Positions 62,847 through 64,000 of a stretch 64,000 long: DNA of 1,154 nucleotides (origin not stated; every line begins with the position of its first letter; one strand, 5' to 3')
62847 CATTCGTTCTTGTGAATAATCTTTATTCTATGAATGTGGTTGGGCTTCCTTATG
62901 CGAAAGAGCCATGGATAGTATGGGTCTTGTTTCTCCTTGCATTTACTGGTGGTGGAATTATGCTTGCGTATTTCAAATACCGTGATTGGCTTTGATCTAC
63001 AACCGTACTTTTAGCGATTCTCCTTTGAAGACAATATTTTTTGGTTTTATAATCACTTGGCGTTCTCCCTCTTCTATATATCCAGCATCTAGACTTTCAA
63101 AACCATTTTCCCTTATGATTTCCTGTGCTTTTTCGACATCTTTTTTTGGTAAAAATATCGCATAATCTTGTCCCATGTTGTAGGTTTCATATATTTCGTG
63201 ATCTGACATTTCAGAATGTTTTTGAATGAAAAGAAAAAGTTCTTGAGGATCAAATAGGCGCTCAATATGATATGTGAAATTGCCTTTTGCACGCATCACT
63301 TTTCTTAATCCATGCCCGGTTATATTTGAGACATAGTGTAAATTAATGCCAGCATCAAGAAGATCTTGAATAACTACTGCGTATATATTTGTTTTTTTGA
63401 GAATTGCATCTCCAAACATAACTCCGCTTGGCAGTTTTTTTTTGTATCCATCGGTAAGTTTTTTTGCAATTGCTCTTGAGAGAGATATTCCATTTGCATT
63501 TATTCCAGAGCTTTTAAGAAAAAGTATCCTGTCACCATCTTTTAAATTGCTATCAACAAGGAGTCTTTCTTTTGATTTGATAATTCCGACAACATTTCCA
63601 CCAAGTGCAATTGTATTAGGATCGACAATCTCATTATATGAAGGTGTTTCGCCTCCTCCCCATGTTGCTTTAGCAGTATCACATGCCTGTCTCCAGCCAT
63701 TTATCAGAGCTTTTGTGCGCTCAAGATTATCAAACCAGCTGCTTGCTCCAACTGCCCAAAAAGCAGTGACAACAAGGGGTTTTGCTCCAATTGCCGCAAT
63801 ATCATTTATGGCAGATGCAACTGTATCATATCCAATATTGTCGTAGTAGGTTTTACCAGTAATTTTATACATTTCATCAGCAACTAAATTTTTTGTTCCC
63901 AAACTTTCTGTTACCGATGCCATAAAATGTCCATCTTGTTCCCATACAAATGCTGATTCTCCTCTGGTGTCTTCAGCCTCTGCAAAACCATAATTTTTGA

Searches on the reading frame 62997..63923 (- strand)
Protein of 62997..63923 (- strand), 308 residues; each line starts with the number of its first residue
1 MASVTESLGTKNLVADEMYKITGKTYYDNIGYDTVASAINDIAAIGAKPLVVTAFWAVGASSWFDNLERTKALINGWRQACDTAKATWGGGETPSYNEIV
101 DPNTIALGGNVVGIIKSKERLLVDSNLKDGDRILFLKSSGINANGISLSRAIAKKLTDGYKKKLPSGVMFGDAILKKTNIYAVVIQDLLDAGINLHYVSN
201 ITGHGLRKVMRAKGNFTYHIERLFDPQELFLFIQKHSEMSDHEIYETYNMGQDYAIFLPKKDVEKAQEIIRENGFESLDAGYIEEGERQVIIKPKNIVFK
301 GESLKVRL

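Call 9: search_protein_families(library=pfam, proteins=[window:62997-63923:-], max_evalue=0.001)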
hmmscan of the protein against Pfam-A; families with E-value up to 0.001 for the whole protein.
window:62997-63923:- (308 aa): 2 families
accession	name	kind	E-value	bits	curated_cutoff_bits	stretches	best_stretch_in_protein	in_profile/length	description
PF00586.29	AIRS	-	5.1e-12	46.6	24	1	15-108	29-110/112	AIR synthase related protein, N-terminal domain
PF02769.27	AIRS_C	-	2.3e-11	44.5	23.1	1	128-291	1-153/156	AIR synthase related protein, C-terminal domain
